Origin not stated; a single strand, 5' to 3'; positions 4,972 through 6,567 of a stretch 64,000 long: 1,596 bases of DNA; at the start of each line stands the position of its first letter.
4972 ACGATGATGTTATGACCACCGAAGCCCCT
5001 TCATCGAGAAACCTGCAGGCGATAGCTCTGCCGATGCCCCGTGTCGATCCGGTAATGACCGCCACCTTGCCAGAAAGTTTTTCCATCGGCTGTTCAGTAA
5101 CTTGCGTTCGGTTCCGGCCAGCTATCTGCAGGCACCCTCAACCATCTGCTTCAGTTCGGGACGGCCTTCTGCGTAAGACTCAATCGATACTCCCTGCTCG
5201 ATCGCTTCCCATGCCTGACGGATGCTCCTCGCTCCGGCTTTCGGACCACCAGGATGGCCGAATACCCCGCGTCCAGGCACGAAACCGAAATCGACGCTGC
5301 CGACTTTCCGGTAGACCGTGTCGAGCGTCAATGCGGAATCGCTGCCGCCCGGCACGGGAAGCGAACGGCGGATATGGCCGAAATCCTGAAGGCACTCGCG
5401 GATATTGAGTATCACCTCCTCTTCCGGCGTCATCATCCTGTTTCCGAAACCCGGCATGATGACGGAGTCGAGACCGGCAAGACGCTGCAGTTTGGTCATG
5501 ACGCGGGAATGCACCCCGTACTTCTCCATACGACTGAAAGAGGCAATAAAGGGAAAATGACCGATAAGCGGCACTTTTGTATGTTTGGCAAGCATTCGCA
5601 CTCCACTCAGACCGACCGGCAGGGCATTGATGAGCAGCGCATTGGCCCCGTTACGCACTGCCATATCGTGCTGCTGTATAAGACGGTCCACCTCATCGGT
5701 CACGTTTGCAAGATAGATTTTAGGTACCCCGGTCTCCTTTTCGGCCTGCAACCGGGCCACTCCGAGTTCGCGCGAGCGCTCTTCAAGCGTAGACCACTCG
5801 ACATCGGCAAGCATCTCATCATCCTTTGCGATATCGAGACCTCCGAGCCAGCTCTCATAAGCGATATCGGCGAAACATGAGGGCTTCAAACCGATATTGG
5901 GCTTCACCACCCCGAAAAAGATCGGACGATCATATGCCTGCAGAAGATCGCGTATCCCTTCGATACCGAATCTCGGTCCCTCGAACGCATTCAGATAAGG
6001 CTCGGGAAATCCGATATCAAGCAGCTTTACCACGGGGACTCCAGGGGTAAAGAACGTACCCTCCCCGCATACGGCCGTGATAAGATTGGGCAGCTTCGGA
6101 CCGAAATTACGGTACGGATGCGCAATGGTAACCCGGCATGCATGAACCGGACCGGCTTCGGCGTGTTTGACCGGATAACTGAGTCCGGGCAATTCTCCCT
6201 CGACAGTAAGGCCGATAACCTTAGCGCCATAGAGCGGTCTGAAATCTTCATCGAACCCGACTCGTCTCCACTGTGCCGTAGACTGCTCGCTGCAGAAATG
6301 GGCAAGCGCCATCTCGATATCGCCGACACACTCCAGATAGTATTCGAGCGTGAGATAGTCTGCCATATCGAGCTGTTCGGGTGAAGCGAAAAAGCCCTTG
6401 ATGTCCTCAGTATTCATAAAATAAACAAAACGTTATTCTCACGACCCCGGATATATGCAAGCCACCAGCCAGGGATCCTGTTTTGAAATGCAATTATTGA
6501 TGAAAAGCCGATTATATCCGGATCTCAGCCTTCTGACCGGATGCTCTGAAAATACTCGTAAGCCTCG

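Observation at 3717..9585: Co-directional RuBisCO-like protein cluster (aldolase-SDR fusion, LsrF-type aldolase/thiolase, RLP, SDR): a compact ketose-phosphate pathway with no assigned chemistry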

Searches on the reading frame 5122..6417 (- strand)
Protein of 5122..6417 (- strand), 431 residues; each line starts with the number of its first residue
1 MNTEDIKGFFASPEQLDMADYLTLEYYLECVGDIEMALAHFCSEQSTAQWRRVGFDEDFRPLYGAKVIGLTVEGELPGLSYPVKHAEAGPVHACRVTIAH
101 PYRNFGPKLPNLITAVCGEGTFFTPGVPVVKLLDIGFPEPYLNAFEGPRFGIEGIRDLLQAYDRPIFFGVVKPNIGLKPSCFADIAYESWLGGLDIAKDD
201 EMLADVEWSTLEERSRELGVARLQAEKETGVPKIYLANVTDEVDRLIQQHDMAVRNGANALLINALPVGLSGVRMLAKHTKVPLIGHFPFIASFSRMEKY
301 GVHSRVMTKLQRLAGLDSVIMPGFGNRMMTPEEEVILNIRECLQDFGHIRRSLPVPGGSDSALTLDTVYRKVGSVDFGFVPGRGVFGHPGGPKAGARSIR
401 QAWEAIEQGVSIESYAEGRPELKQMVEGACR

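Call 4: search_protein_families(library=pfam, proteins=[window:5122-6417:-])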
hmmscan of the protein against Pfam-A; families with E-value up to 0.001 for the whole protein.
window:5122-6417:- (431 aa): 1 family
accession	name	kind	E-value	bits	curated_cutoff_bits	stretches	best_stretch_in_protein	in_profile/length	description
PF00016.26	RuBisCO_large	-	2.1e-47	162.3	30.1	1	151-427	1-297/299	Ribulose bisphosphate carboxylase large chain, catalytic domain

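Call 5: search_protein_families(library=ncbifam, proteins=[window:5122-6417:-])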
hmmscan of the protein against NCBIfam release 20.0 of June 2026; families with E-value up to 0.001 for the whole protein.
window:5122-6417:- (431 aa): 6 families
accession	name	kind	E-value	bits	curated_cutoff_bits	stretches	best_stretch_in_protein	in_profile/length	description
TIGR03326.1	rubisco_III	equivalog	2.5e-62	211.1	497.45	1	94-427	74-424/426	type III ribulose-bisphosphate carboxylase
NF042437.1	OxoIsoapPDcar_OiaX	equivalog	5.4e-61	206.6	700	1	23-426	2-408/412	3-oxo-isoapionate-4-phosphate decarboxylase OiaX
NF003252.0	PRK04208.1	subfamily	1.8e-56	191.6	438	1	75-421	72-447/468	ribulose-bisphosphate carboxylase large subunit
NF007095.0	PRK09549.1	equivalog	1.4e-55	188.5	409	1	88-427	62-399/407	2,3-diketo-5-methylthiopentyl-1-phosphate enolase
TIGR03332.1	salvage_mtnW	equivalog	3.4e-44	151.1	513.6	1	93-427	72-404/407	2,3-diketo-5-methylthiopentyl-1-phosphate enolase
NF010002.0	PRK13475.1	equivalog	1.8e-36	125.8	489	1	23-427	25-438/459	ribulose-bisphosphate carboxylase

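Call 6: search_solved_structures(query=window:5122-6417:-, max_evalue=1e-10)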
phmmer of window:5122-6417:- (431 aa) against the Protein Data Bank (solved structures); distinct sequences matched with E-value up to 1e-10: 99 (the best 60 are shown).
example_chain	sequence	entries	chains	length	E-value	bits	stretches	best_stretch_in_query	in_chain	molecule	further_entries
1tel_A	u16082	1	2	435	2e-227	758.4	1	1-427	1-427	ribulose bisphosphate carboxylase, large subunit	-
1ykw_A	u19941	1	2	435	7.4e-227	756.5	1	1-427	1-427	RuBisCO-like protein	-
2qyg_A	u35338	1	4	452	7.8e-197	657.6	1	2-424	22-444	Ribulose bisphosphate carboxylase-like protein 2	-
6hun_A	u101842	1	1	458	1e-49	172.7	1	96-427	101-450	Ribulose bisphosphate carboxylase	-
2cwx_A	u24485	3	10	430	1.2e-49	172.6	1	97-426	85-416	Ribulose bisphosphate carboxylase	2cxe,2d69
3nwr_A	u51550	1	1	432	4.4e-48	167.4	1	20-425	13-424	A rubisco-like protein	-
3kdo_A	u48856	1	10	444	2e-44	155.3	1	96-427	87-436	Ribulose bisphosphate carboxylase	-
3a13_A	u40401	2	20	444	3.7e-44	154.4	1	96-427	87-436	Ribulose bisphosphate carboxylase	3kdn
1geh_A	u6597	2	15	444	9.1e-44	153.2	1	96-427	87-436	RIBULOSE-1,5-BISPHOSPHATE CARBOXYLASE/OXYGENASE | Ribulose bisphosphate carboxylase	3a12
3wqp_A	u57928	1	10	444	1.3e-43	152.7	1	96-427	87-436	Ribulose bisphosphate carboxylase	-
9dyp_A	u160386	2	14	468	1.2e-41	146.2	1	96-341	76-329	ribulose-1,5-bisphosphate carboxylase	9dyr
8dht_A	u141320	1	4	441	7.4e-41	143.6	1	95-427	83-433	Ribulose bisphosphate carboxylase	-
8vgs_A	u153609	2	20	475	2e-40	142.1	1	96-349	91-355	Ribulose bisphosphate carboxylase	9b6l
5mac_A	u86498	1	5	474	2.6e-40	141.8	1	96-348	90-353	Ribulose-1,5-bisphosphate carboxylase-oxygenase type III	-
2oek_A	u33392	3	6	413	5e-40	140.8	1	94-420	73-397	2,3-diketo-5-methylthiopentyl-1-phosphate enolase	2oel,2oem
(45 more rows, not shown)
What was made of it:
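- On RuBisCO superfamily, form IV, IV-Photo clade: 758 bits and 658 bits respectively, against 173 bits or less for all other solved chains (call 6).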

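Call 14: find_homologous_proteins(query=window:5122-6417:-, max_evalue=1e-30)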
Query window:5122-6417:- (431 aa): 1495 proteins with E <= 1e-30 among 8000 candidates; the best 120 are listed.
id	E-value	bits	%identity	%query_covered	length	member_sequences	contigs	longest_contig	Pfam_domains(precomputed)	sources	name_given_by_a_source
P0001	3.6e-294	993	100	100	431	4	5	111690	PF00016.27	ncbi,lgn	ncbi:RuBisCO large subunit C-terminal-like domain-containing protein [Chlorobium limicola]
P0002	4.3e-285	963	96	100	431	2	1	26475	PF00016.27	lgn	-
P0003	2.4e-270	915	90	100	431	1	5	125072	PF00016.27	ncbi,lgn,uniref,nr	ncbi:MAG: ribulose 1,5-bisphosphate carboxylase [Chlorobium sp.]|uniref:RuBisCO large subunit C-term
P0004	6.4e-265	897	89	100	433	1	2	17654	PF00016.27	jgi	-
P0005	7.6e-265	897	89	100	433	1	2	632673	PF00016.27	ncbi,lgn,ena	-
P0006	5.2e-264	894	89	100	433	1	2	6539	PF00016.27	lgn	-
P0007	7.0e-264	893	89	100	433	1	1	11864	PF00016.27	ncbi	-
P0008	3.0e-263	891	88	100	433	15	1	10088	PF00016.27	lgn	-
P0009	5.8e-263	890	88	100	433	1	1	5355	PF00016.27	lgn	-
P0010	1.0e-261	886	88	100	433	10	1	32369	PF00016.27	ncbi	-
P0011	1.3e-260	883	87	100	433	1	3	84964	PF00016.27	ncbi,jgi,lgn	-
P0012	3.5e-260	881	87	100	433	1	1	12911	PF00016.27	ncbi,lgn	-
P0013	3.9e-258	874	87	99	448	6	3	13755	PF00016.27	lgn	-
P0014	8.6e-251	850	85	100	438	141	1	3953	PF02788.22,PF00016.27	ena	-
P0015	2.6e-250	849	85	100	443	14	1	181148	PF00016.27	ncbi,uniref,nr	ncbi:RuBisCO large subunit C-terminal-like domain-containing protein [Chlorobium sp. N1]|uniref:RuBi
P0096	7.7e-205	699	68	100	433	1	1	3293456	PF02788.22,PF00016.27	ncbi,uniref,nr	ncbi:Ribulose-bisphosphate carboxylase [Chloroherpeton thalassium ATCC 35110]|uniref:Ribulose-bispho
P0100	2.3e-199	681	69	98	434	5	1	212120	PF00016.27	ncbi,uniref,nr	ncbi:Ribulose-bisphosphate carboxylase [Thiorhodococcus drewsii AZ1]|uniref:Ribulose-bisphosphate ca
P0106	2.5e-196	671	66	99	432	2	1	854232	PF02788.22,PF00016.27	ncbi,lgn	-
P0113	3.2e-194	664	68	98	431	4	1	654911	PF02788.22,PF00016.27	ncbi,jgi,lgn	jgi:ribulose-bisphosphate carboxylase large chain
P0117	6.6e-194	663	67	98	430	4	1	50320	PF00016.27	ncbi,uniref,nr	ncbi:ribulose-bisphosphate carboxylase [Ectothiorhodospira sp. PHS-1]|uniref:RuBisCO large subunit C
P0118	6.8e-194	663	67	99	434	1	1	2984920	PF02788.22,PF00016.27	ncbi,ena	-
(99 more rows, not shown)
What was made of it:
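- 5122..6417 (-): RuBisCO-like protein, form IV, IV-Photo clade, 431 aa. It is 100% identical to a C. limicola protein (call 14).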

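Call 16: find_related_loci(query=A1, collection=genome_contigs, flank=8000)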
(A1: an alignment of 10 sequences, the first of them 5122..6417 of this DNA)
Query A1 (431 aa) in genome_contigs; peptide patterns used: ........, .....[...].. (x = any residue, [..] = any of these).
550 stretches matched a pattern; 383 encode a relative of the query (tblastn E <= 1e-3); the best 80 are kept; 80 distinct loci.
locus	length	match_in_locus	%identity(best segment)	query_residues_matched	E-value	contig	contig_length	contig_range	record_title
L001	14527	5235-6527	96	1-431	0e+0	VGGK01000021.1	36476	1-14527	MAG: Chlorobiota bacterium isolate K_DeepCast_1200m_m2_283 K_DeepCast_1200m_m2_283_Ga0194110_10001012, whole genome shot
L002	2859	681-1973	91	1-431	0e+0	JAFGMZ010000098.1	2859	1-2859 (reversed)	MAG: Chlorobiaceae bacterium isolate Zod_Metabat.509 k87_4376859, whole genome shotgun sequence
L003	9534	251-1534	89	1-428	0e+0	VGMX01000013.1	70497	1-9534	MAG: Chlorobiota bacterium isolate M_DeepCast_65m_m2_268 M_DeepCast_65m_m2_268_Ga0194120_10000556, whole genome shotgun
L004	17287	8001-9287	89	1-429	0e+0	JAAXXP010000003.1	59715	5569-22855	MAG: Chlorobiaceae bacterium isolate W9_Combined_metabat2_117 W9_Combined_metabat2_117_NODE_282, whole genome shotgun se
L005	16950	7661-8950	88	1-430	0e+0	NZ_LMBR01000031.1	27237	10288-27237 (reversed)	Chlorobium limicola strain Frasassi contig-124_13, whole genome shotgun sequence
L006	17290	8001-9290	87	1-430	0e+0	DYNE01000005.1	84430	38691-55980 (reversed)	MAG TPA_asm: Pelodictyon luteolum isolate SulCav_FS08_3_51_27 SulCav_FS08-3_47_length_84430_cov_14.771319, whole genome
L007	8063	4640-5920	85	1-427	0e+0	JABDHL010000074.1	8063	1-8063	MAG: Chlorobiaceae bacterium isolate Oct13_Bin_1 GSB_B_Oct13_Bin_1_000000000074, whole genome shotgun sequence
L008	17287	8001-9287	85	1-429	0e+0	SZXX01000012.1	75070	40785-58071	MAG: Chlorobium sp. isolate L227-2013-22 CA-L227-2013_233377, whole genome shotgun sequence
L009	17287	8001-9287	85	1-429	0e+0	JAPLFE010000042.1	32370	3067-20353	MAG: Chlorobiales bacterium isolate LacPavin_0920_SED3_MAG_44_11 LacPavin_0920_SED3_scaffold_4361947, whole genome shotg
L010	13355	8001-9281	85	1-427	0e+0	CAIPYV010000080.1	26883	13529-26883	MAG: uncultured Chlorobiaceae bacterium isolate AM3_bin-0403 genome assembly, contig: bin-0403:080/136, whole genome sho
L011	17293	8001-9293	85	1-431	0e+0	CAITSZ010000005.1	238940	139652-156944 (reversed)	MAG: uncultured Chlorobiaceae bacterium isolate Ki1-2-7m_bin-861 genome assembly, contig: bin-861:05/49, whole genome sh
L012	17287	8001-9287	84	1-429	0e+0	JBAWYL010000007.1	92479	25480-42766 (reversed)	MAG: Chlorobiaceae bacterium isolate ELA088 MAG088_7, whole genome shotgun sequence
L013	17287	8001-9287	84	1-429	0e+0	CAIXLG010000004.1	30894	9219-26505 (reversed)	MAG: uncultured Chlorobiaceae bacterium isolate I2_bin-059 genome assembly, contig: bin-059:004/228, whole genome shotgu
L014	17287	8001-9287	85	1-429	0e+0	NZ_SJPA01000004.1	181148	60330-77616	Chlorobium sp. N1 NODE_4_length_181148_cov_203.106325, whole genome shotgun sequence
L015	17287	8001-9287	84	1-429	0e+0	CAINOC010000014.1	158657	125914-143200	MAG: uncultured Chlorobiaceae bacterium isolate B12_bin-2243 genome assembly, contig: bin-2243:014/120, whole genome sho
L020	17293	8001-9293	84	1-431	0e+0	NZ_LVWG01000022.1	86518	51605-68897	MAG: Pelodictyon luteolum isolate CIII Contig32, whole genome shotgun sequence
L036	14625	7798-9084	83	1-429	0e+0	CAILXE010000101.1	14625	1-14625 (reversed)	MAG: uncultured Chlorobiaceae bacterium isolate Ki2-D4_bin-0025 genome assembly, contig: bin-0025:101/518, whole genome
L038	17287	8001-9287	84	1-429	0e+0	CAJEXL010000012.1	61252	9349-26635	MAG: uncultured Chlorobiaceae bacterium isolate RF-1857-SP43-464-A3_S5 genome assembly, contig: NODE_12_length_61252_cov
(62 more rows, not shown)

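Call 19: find_encoding_contigs(protein=P0100, flank=8000, max_places=2)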
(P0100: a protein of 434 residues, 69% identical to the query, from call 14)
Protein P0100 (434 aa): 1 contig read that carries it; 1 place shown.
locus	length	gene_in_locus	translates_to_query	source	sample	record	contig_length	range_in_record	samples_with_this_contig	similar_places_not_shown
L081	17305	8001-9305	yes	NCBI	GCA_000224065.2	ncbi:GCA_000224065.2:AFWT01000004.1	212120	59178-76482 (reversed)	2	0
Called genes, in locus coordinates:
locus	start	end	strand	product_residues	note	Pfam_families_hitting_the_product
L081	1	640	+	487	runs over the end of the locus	PF00148:Oxidored_nitro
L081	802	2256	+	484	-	PF00148:Oxidored_nitro, PF08369:PCP_red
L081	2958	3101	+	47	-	PF00556:LHC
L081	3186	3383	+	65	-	PF00556:LHC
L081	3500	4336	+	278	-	PF00124:Photo_RC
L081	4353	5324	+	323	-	PF00124:Photo_RC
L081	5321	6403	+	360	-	PF02276:CytoC_RC, PF22113:Mtrc-MtrF_II-IV_dom (faint), PF14522:Cytochrome_C7 (faint)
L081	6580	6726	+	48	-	PF00556:LHC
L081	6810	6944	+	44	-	PF00556:LHC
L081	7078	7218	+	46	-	PF00556:LHC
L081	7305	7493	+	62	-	PF00556:LHC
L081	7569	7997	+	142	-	PF01894:YjbQ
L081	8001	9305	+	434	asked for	PF00016:RuBisCO_large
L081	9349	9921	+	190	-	PF00293:NUDIX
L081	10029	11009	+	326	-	PF16881:LIAS_N, PF04055:Radical_SAM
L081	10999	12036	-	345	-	PF24827:AstE_AspA_cat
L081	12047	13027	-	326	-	PF01522:Polysacc_deac_1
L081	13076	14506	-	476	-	PF04107:GCS2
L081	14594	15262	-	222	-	PF00483:NTP_transferase, PF12804:NTP_transf_3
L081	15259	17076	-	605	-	PF00916:Sulfate_transp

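Call 20: find_encoding_contigs(protein=P0096, flank=8000, max_places=2)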
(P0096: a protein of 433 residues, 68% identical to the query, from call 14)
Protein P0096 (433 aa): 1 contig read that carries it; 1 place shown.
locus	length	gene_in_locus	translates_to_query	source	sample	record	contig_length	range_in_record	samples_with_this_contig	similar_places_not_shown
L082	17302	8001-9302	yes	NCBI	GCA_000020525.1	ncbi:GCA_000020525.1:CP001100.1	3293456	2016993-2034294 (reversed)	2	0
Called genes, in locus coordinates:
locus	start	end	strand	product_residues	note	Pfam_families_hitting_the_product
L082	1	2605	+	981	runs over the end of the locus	PF00675:Peptidase_M16, PF05193:Peptidase_M16_C, PF00675:Peptidase_M16 (weak), PF05193:Peptidase_M16_C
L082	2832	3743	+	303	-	PF01145:Band_7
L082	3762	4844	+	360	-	PF03739:LptF_LptG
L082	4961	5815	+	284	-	PF05050:Methyltransf_21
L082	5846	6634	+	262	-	PF01887:SAM_HAT_N, PF20257:SAM_HAT_C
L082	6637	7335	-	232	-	PF02254:TrkA_N, PF03446:NAD_binding_2 (weak), PF02080:TrkA_C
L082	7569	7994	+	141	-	PF01894:YjbQ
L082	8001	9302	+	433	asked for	PF02788:RuBisCO_large_N (weak), PF00016:RuBisCO_large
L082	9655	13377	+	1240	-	PF00128:Alpha-amylase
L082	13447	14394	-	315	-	PF00072:Response_reg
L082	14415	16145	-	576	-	PF13675:PilJ, PF00512:HisKA (faint), PF14501:HATPase_c_5 (faint), PF02518:HATPase_c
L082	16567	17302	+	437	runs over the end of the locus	PF17874:TPR_MalT (faint), PF00515:TPR_1 (faint), PF07719:TPR_2 (faint), PF13181:TPR_8 (faint), PF13374:TPR_10 (faint), PF13424:TPR_12 (weak), PF13176:TPR_7 (faint), PF13424:TPR_12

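Call 21: find_encoding_contigs(protein=P0118, flank=8000, max_places=2)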
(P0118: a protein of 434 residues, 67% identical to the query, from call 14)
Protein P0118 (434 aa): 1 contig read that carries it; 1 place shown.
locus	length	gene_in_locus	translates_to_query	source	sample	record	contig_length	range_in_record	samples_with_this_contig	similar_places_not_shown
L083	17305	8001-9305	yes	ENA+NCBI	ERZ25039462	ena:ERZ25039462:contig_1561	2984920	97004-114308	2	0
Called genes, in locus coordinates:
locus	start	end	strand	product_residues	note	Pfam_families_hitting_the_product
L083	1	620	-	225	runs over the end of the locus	PF00977:His_biosynth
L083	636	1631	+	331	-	PF18301:preATP-grasp_3, PF02655:ATP-grasp_3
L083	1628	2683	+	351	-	PF01968:Hydantoinase_A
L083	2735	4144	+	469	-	PF04715:, PF00425:Chorismate_bind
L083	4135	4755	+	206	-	PF00696:AA_kinase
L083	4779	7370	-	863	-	PF00989:PAS, PF08448:PAS_4, PF13426:PAS_9, PF08447:PAS_3, PF00989:PAS, PF08448:PAS_4, PF00990:GGDEF, PF00563:EAL, +2 more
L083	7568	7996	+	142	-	PF01894:YjbQ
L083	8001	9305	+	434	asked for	PF02788:RuBisCO_large_N (weak), PF00016:RuBisCO_large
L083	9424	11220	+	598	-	PF00989:PAS, PF08448:PAS_4 (weak), PF13426:PAS_9 (weak), PF00512:HisKA, PF02518:HATPase_c, PF00072:Response_reg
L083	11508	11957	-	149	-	PF00293:NUDIX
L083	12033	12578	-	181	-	PF03029:ATP_bind_1 (weak)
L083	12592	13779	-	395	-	-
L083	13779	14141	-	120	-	PF13682:CZB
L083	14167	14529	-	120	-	PF03259:Robl_LC7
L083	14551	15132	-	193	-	-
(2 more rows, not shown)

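Call 24: find_encoding_contigs(protein=P0117, flank=8000, max_places=1)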
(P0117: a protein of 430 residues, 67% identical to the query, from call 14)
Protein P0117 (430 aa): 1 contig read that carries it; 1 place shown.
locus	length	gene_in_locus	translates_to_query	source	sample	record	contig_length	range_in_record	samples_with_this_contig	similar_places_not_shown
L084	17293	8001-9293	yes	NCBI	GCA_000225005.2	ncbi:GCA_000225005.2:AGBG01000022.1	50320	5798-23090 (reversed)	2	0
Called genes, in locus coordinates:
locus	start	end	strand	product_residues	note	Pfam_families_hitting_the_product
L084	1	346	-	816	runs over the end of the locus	PF13491:FtsK_4TM, PF17854:FtsK_alpha, PF01580:FtsK_SpoIIIE, PF09397:FtsK_gamma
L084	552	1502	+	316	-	PF03486:HI0933_like (faint), PF07992:Pyr_redox_2, PF13738:Pyr_redox_3, PF00070:Pyr_redox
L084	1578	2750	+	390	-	PF04339:FemAB_like, PF13480:Acetyltransf_6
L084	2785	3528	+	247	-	PF03588:Leu_Phe_trans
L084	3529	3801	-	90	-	PF03776:MinE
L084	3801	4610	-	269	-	PF00142:Fer4_NifH (faint), PF01656:CbiA, PF02374:ArsA_ATPase, PF06564:CBP_BcsQ (faint), PF09140:MipZ, PF10609:ParA, PF13614:AAA_31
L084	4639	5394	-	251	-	PF05209:MinC_N, PF03775:MinC_C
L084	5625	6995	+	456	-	PF01266:DAO (weak), PF07992:Pyr_redox_2, PF13450:NAD_binding_8 (weak), PF13454:NAD_binding_9 (faint)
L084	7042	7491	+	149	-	-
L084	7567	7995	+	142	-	PF01894:YjbQ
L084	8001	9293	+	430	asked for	PF00016:RuBisCO_large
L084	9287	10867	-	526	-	PF00989:PAS, PF08447:PAS_3, PF13426:PAS_9, PF00015:MCPsignal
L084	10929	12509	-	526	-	PF00989:PAS, PF08447:PAS_3, PF13426:PAS_9 (weak), PF00015:MCPsignal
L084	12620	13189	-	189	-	PF07298:NnrU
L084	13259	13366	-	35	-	-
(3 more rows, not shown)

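Call 25: find_encoding_contigs(protein=P0106, flank=8000, max_places=1)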
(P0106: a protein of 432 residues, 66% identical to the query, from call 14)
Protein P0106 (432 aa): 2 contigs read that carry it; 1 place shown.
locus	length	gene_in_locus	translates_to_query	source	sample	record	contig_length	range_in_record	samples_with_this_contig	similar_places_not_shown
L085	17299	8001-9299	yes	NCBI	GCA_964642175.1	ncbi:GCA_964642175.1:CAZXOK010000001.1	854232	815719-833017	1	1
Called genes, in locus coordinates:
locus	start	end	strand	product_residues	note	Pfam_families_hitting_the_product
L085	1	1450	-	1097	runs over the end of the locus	PF07494:Reg_prop (faint), PF07495:Y_Y_Y (faint), PF00512:HisKA, PF02518:HATPase_c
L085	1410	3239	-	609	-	PF13424:TPR_12, PF14938:SNAP (weak), PF13424:TPR_12, PF00515:TPR_1 (weak), PF13424:TPR_12, PF00515:TPR_1 (weak), PF13424:TPR_12, PF00990:GGDEF, +7 more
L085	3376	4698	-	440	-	PF00990:GGDEF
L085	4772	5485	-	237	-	PF00005:ABC_tran, PF02463:SMC_N (weak), PF13555:AAA_29 (faint), PF13304:AAA_21 (faint)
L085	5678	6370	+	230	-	PF00117:GATase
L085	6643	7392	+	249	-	PF13557:Phenol_MetA_deg (weak)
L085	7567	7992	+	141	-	PF01894:YjbQ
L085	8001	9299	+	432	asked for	PF02788:RuBisCO_large_N (weak), PF00016:RuBisCO_large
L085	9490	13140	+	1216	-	PF00128:Alpha-amylase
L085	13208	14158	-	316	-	PF00072:Response_reg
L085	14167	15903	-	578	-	PF13675:PilJ, PF02518:HATPase_c, PF14501:HATPase_c_5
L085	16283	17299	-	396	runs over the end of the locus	PF00033:Cytochrome_B, PF13631:Cytochrom_B_N_2, PF00032:Cytochrom_B_C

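Call 26: find_encoding_contigs(protein=P0113, flank=8000, max_places=1)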
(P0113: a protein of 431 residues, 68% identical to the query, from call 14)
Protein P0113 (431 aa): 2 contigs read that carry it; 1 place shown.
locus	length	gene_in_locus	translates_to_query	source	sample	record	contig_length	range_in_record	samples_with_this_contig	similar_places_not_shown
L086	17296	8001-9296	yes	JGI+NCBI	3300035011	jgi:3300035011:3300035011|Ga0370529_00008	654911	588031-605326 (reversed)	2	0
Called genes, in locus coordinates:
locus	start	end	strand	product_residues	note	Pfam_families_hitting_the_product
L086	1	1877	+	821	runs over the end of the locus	PF02687:FtsX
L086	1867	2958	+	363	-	PF07143:AttH, PF17186:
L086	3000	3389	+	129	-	PF01124:MAPEG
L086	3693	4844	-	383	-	PF13458:Peripla_BP_6, PF01094:ANF_receptor (weak), PF13433:Peripla_BP_5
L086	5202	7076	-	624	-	PF13589:HATPase_c_3, PF00183:HSP90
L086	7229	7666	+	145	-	PF01894:YjbQ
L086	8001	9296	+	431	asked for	PF02788:RuBisCO_large_N (weak), PF00016:RuBisCO_large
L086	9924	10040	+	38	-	-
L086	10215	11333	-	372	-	PF01008:IF-2B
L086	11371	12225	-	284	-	PF00702:Hydrolase (faint), PF13419:HAD_2 (faint), PF12710:HAD (faint), PF13344:Hydrolase_6, PF13242:Hydrolase_like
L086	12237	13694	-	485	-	PF00563:EAL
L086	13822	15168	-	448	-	PF00202:Aminotran_3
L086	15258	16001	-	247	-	PF07536:HWE_HK, PF07568:HisKA_2 (weak)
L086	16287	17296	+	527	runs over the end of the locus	PF13393:tRNA-synt_His, PF03129:HGTP_anticodon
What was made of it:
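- One non-Chlorobi locus has an IF-2B (MtnA-family) gene 0.9 kb away (call 26).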
